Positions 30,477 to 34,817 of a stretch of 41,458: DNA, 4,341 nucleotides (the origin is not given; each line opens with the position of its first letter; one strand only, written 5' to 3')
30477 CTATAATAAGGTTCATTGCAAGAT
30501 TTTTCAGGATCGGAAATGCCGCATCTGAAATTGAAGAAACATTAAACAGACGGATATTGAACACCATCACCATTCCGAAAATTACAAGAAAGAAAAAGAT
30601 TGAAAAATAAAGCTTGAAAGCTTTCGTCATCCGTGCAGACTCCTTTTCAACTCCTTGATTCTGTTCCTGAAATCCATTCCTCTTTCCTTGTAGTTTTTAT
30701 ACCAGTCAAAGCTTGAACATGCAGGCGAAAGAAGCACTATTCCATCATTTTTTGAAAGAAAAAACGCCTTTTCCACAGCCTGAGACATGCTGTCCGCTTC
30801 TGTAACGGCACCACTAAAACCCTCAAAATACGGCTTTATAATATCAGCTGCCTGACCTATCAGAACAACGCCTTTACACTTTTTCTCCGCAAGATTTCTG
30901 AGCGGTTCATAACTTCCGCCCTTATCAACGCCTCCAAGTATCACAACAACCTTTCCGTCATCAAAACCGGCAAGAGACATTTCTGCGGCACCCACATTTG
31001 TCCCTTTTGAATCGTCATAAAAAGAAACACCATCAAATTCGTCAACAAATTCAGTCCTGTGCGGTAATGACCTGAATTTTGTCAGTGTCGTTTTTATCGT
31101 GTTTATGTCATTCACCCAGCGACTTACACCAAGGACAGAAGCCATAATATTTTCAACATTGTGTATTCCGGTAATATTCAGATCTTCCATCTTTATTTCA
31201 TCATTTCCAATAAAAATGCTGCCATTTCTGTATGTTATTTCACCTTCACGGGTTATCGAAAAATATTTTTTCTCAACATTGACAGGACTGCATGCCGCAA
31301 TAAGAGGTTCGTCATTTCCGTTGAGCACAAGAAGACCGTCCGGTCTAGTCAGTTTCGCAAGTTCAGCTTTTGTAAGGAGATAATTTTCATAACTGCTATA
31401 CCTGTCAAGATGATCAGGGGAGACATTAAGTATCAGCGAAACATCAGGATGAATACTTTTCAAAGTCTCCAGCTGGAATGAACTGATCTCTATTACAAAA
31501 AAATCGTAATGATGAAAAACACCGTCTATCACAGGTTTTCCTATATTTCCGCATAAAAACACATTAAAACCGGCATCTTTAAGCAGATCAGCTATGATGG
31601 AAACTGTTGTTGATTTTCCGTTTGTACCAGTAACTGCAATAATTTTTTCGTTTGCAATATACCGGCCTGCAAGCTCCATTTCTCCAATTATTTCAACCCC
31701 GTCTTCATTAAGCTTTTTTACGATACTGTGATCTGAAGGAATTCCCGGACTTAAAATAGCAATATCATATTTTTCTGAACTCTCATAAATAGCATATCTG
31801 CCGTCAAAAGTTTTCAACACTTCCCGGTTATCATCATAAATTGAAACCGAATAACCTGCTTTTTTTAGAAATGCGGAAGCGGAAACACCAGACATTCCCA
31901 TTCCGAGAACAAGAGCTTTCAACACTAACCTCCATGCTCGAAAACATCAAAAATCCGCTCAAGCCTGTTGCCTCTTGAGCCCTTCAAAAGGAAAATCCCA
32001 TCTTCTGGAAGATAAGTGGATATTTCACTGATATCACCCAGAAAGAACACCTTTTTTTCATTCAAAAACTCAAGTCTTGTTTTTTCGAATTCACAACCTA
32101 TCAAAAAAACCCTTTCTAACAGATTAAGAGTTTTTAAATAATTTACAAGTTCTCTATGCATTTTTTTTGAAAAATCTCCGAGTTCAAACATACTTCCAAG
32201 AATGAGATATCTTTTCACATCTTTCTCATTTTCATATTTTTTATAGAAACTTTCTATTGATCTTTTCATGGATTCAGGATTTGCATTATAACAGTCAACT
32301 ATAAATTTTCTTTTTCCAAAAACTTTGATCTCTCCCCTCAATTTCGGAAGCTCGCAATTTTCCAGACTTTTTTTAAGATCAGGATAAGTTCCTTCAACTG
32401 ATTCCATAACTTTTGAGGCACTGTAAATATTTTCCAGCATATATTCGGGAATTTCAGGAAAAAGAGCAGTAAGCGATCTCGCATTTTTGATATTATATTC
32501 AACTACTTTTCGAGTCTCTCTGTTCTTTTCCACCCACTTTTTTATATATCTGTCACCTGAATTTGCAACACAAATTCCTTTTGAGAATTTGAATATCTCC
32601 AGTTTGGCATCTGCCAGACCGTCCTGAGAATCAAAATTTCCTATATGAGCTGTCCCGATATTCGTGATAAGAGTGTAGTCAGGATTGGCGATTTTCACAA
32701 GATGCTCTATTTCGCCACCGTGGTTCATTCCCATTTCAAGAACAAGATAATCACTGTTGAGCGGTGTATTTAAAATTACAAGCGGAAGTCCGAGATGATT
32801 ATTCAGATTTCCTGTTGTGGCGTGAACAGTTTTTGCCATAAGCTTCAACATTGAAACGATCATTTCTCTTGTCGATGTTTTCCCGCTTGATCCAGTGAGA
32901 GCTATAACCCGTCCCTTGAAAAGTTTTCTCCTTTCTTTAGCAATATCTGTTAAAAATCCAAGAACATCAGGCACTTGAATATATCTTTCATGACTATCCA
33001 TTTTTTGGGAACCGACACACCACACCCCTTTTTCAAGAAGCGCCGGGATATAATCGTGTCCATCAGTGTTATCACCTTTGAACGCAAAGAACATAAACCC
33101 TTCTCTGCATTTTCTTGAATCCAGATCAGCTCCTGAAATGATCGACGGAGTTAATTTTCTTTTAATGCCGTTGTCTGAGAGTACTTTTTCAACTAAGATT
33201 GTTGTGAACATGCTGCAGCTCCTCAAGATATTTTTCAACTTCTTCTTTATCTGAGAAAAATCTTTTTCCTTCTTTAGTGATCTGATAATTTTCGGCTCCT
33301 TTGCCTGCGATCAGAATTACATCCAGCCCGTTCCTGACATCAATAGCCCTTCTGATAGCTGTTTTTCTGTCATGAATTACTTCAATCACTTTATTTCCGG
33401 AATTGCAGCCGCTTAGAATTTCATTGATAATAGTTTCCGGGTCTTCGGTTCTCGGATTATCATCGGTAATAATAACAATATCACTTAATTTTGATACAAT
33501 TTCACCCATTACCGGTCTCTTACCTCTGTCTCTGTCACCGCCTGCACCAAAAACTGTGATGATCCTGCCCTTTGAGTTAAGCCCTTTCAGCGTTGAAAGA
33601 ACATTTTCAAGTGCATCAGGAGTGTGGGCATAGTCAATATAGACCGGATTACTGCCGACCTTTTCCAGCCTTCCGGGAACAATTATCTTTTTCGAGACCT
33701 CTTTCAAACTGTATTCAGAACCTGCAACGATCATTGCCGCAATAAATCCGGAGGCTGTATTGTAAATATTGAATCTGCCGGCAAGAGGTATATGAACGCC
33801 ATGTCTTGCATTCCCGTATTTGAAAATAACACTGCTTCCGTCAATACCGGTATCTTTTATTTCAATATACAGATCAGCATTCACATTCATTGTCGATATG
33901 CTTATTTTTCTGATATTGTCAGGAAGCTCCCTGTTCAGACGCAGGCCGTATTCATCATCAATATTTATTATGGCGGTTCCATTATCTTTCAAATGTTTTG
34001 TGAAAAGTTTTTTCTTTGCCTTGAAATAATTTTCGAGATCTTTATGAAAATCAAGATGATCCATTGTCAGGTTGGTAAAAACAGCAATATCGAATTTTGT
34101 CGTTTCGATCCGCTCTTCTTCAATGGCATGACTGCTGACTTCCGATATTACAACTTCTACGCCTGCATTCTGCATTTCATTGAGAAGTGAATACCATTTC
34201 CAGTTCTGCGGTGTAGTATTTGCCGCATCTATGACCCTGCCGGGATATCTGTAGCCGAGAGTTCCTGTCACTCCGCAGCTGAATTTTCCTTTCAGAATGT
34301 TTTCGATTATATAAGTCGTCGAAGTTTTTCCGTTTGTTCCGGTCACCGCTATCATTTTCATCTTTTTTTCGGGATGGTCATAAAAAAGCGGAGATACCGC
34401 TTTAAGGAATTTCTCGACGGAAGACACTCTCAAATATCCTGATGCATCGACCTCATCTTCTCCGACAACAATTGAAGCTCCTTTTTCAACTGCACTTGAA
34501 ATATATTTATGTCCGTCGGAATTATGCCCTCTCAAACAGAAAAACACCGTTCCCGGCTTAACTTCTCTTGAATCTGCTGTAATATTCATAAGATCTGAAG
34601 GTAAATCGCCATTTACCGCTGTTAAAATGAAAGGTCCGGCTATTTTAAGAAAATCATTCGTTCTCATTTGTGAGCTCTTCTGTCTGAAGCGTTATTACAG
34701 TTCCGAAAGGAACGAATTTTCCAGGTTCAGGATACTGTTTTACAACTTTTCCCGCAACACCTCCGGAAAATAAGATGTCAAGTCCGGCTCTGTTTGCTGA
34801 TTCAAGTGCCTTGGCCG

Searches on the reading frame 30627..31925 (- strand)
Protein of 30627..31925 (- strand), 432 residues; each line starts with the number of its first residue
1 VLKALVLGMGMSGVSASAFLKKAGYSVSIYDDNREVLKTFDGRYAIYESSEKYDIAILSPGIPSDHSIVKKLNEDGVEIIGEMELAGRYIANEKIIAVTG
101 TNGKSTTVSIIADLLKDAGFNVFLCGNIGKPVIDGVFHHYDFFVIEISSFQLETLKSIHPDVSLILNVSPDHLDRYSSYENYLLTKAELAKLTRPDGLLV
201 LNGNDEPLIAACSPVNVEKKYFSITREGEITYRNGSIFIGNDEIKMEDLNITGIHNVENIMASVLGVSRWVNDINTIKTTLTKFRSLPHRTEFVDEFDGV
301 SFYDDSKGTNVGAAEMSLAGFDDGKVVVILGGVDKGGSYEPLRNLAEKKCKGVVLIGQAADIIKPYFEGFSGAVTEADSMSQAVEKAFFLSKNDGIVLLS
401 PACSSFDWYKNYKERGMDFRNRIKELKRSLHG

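Call 43: search_protein_families(library=pfam, proteins=[window:30627-31925:-], max_evalue=0.00001)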
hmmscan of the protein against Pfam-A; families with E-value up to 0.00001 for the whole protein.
window:30627-31925:- (432 aa): 3 families
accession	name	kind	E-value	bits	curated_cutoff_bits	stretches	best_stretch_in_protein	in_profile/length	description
PF08245.18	Mur_ligase_M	-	1.7e-27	97.1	24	1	98-264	1-197/200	Mur ligase middle domain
PF02875.26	Mur_ligase_C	-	1.6e-10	42.3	28.4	1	289-403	1-127/127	Mur ligase, glutamate ligase domain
PF21799.2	MurD-like_N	-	4.4e-08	33.7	27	1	3-81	2-88/88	Mur ligase MurD-like, N-terminal domain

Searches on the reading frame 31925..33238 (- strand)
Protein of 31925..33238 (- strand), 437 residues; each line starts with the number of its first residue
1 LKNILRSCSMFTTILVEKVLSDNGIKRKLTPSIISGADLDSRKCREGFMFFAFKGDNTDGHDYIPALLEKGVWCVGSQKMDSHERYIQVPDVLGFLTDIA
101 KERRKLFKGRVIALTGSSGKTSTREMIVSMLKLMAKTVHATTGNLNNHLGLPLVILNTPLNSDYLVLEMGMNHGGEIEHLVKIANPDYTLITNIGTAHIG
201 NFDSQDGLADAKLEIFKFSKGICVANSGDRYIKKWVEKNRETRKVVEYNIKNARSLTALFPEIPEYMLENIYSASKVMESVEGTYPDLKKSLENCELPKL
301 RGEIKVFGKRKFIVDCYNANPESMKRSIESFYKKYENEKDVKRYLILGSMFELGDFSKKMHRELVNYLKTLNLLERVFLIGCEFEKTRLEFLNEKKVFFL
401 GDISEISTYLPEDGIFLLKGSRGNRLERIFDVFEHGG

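Call 43: search_protein_families(library=pfam, proteins=[window:31925-33238:-], max_evalue=0.00001)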
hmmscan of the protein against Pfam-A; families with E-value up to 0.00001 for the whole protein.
window:31925-33238:- (437 aa): 3 families
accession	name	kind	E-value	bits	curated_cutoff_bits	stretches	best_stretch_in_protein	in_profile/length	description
PF08245.18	Mur_ligase_M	-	1.9e-33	116.6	24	1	115-254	2-151/200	Mur ligase middle domain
PF02875.26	Mur_ligase_C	-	4.2e-10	41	28.4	1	311-383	11-78/127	Mur ligase, glutamate ligase domain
PF01225.30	Mur_ligase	-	4.3e-06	27.4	21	0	35-81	3-54/95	Mur ligase family, catalytic domain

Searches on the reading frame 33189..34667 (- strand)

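Call 43: search_protein_families(library=pfam, proteins=[window:33189-34667:-], max_evalue=0.00001)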
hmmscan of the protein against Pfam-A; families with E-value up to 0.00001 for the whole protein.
window:33189-34667:- (492 aa): 3 families
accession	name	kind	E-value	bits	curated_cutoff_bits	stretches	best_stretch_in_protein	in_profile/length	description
PF08245.18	Mur_ligase_M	-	5.5e-54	183.6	24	1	108-310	1-199/200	Mur ligase middle domain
PF02875.26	Mur_ligase_C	-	1.2e-31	110.6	28.4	1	332-457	1-127/127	Mur ligase, glutamate ligase domain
PF01225.30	Mur_ligase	-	1.8e-11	44.7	21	1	28-73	4-54/95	Mur ligase family, catalytic domain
